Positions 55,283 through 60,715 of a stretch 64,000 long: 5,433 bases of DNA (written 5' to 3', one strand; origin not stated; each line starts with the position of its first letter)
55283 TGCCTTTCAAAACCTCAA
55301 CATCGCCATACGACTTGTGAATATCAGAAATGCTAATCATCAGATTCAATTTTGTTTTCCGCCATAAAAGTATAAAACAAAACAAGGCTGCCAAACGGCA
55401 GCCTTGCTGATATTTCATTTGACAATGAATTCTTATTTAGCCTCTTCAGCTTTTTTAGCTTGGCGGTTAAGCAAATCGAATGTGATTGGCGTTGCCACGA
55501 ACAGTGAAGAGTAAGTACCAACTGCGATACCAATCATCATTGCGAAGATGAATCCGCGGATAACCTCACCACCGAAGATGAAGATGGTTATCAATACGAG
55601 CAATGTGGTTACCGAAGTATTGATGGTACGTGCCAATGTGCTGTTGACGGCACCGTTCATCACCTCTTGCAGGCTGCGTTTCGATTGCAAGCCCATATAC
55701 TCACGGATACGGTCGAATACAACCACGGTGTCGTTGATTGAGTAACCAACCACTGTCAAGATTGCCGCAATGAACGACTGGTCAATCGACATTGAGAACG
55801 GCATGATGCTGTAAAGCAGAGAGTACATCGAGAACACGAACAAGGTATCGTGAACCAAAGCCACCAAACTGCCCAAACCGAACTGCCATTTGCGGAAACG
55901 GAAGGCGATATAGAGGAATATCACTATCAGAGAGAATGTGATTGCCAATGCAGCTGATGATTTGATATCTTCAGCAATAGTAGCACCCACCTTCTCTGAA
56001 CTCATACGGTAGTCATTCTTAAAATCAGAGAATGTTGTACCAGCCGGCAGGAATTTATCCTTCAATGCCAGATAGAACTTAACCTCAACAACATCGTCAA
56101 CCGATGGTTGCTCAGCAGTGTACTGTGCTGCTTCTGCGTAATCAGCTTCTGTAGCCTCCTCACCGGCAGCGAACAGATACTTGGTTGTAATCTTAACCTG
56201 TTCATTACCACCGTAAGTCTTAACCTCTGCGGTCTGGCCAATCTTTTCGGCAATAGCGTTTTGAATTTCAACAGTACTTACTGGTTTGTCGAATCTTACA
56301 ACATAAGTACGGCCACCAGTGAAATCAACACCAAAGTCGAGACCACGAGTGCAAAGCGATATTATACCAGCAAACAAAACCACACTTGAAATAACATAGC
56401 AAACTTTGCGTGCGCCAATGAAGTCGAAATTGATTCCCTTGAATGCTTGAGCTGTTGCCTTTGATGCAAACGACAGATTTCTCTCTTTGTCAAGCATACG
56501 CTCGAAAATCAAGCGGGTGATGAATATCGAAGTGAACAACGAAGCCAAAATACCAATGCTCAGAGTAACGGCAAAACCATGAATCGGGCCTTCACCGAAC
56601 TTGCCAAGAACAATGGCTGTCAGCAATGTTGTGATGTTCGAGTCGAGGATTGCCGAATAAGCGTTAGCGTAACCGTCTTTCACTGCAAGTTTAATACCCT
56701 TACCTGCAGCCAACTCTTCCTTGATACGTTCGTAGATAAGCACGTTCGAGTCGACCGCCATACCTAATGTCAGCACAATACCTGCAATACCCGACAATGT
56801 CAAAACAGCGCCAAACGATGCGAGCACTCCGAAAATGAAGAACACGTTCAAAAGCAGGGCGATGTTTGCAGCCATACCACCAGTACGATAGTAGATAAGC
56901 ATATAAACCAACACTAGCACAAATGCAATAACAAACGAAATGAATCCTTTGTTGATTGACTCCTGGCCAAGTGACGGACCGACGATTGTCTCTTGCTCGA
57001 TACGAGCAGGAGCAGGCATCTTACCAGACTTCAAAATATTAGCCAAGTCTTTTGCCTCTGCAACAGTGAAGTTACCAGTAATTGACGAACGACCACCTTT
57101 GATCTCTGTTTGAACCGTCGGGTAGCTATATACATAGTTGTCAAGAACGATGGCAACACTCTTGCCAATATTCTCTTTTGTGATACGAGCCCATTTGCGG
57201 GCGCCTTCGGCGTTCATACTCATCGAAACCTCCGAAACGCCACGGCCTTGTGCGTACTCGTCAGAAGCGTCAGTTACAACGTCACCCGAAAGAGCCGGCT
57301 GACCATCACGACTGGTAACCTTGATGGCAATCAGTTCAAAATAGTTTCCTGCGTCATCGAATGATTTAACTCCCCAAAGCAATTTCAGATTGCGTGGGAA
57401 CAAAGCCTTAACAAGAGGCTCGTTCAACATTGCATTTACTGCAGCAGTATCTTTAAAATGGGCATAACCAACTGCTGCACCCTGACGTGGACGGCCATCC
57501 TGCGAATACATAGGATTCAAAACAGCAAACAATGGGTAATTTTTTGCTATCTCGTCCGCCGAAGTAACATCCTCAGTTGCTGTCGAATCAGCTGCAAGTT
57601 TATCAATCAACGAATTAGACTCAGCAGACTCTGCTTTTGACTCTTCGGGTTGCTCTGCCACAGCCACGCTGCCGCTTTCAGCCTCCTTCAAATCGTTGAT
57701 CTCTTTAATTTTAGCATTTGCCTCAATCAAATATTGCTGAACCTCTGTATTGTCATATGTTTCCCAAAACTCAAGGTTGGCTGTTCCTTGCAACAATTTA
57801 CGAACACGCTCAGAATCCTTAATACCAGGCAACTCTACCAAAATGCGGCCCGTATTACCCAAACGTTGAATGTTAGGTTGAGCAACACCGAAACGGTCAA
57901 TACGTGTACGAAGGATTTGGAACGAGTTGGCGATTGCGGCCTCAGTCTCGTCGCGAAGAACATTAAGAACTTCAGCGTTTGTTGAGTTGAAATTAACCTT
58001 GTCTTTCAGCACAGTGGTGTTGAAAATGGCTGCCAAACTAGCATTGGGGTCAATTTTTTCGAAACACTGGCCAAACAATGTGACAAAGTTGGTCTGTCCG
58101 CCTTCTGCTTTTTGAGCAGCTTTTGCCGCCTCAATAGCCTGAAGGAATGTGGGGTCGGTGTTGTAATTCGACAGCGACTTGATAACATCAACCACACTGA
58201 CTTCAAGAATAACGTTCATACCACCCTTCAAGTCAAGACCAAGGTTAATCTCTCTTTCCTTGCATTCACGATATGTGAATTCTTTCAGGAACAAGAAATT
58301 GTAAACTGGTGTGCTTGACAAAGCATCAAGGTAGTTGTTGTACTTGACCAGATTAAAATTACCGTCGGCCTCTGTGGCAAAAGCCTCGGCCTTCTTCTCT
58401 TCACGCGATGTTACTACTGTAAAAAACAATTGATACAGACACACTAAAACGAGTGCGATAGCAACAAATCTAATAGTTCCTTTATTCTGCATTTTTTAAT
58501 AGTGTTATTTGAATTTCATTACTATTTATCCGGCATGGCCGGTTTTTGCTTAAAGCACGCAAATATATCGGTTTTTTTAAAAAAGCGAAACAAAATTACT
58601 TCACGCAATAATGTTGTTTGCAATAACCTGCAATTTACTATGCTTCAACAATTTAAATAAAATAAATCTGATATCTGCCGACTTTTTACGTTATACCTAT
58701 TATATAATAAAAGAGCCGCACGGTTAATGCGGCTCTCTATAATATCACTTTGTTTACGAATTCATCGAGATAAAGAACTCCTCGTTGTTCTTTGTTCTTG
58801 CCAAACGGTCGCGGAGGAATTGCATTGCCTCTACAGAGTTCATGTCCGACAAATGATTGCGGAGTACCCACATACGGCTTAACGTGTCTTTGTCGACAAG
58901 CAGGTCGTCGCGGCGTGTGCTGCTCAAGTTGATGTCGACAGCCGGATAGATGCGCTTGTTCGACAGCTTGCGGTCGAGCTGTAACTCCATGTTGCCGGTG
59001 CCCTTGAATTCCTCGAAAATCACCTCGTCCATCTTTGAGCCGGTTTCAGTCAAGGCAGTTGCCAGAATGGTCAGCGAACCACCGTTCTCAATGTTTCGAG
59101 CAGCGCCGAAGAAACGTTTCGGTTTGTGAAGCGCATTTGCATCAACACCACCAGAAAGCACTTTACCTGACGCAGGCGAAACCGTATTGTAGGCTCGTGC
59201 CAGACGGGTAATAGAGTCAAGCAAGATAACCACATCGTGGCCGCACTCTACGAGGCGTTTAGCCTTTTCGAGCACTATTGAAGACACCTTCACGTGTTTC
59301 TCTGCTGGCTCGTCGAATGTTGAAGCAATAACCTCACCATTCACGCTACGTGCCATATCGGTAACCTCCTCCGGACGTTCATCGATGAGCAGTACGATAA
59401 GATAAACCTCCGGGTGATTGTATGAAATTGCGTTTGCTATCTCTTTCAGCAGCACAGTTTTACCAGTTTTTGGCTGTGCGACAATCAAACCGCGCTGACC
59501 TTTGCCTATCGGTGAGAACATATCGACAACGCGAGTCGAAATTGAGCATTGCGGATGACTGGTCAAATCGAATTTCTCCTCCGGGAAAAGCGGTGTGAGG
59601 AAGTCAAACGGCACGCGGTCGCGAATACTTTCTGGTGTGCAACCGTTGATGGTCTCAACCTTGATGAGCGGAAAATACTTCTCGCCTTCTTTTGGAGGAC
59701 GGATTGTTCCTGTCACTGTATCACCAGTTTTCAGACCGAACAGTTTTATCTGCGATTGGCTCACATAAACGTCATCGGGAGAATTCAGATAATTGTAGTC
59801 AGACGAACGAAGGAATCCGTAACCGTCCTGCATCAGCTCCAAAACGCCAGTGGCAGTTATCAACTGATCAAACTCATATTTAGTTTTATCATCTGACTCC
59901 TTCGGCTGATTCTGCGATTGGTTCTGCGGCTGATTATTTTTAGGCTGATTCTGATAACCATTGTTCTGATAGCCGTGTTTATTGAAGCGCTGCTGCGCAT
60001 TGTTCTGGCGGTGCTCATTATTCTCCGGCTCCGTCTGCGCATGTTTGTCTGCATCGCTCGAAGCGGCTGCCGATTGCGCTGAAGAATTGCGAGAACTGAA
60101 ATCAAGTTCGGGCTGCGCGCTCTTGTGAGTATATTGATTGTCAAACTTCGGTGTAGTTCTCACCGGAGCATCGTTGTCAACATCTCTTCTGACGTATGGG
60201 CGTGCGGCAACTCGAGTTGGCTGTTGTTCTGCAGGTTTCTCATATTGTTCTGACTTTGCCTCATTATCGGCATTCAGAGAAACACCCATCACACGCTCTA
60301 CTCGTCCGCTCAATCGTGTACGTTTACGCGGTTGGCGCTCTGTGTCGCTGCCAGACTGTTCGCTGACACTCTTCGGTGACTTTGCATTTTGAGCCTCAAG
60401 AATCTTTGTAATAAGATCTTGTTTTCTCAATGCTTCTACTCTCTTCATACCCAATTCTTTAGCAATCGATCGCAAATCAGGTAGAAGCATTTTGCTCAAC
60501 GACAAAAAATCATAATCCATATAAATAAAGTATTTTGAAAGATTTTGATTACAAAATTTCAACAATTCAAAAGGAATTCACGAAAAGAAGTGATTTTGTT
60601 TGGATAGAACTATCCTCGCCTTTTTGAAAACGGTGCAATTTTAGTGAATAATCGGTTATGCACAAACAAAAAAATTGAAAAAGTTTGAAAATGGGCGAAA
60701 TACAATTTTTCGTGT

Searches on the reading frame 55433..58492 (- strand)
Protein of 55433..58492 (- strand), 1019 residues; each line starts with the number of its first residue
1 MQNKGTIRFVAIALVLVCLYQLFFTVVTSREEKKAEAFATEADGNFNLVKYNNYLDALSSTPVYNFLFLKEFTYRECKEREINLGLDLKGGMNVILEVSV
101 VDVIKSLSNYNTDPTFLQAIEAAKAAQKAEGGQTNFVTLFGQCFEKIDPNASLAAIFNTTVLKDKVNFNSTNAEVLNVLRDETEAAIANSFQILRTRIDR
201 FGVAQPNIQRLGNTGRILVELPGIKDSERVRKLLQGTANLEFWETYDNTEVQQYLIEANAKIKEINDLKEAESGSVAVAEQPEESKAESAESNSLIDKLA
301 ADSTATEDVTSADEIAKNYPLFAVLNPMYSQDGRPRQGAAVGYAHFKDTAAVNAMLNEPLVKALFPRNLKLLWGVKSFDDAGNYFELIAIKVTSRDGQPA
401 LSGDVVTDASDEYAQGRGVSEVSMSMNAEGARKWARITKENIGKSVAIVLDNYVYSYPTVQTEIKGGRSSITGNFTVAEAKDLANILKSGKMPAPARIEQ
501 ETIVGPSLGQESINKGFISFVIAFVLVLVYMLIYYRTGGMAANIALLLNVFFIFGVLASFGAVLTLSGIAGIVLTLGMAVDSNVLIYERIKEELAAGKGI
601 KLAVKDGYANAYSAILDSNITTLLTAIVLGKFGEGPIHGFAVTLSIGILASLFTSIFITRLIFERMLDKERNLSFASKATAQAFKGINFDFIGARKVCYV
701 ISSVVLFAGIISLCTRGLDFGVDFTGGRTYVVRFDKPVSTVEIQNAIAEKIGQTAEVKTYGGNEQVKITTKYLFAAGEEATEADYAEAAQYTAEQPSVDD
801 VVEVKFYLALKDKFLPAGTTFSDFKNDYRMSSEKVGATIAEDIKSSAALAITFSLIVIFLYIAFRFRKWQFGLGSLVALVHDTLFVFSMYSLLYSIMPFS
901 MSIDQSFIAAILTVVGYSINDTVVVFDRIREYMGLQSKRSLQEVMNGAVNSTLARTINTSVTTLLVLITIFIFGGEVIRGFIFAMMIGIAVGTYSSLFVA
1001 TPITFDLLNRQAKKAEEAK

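Call 76: search_protein_families(library=pfam, proteins=[window:55433-58492:-], max_evalue=0.0001)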
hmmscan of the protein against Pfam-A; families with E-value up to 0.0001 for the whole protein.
window:55433-58492:- (1019 aa): 5 families
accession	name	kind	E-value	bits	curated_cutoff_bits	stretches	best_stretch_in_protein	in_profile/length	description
PF02355.23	SecD_SecF_C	-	2.2e-80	269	20.5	2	827-1008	13-187/189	Protein export membrane protein SecD/SecF, C-terminal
PF22599.2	SecDF_P1_head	-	2.5e-30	105.1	27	1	398-494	18-114/114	SecDF, P1 head subdomain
PF21760.3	SecD_1st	-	5.9e-19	67.7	27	1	189-244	3-57/60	Protein translocase subunit SecDF, P1 domain, N-terminal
PF07549.19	Sec_GG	-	2.7e-15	55.8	20.3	1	711-738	1-28/28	SecD/SecF GG Motif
PF03176.21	MMPL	-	5.4e-07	29.3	20.5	1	517-654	146-290/333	MMPL family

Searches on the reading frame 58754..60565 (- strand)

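Call 76: search_protein_families(library=pfam, proteins=[window:58754-60565:-], max_evalue=0.0001)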
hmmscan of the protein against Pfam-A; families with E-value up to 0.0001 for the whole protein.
window:58754-60565:- (603 aa): 3 families
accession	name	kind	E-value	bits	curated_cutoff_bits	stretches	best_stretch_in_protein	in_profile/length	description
PF07497.18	Rho_RNA_bind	-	7e-34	115.9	27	1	239-312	2-73/73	Rho termination factor, RNA-binding domain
PF00006.31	ATP-synt_ab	-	1.5e-29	103.7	29.5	1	344-548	2-211/213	ATP synthase alpha/beta family, nucleotide-binding domain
PF07498.18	Rho_N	-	4.5e-11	43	24.9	1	23-62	2-41/43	Rho termination factor, N-terminal domain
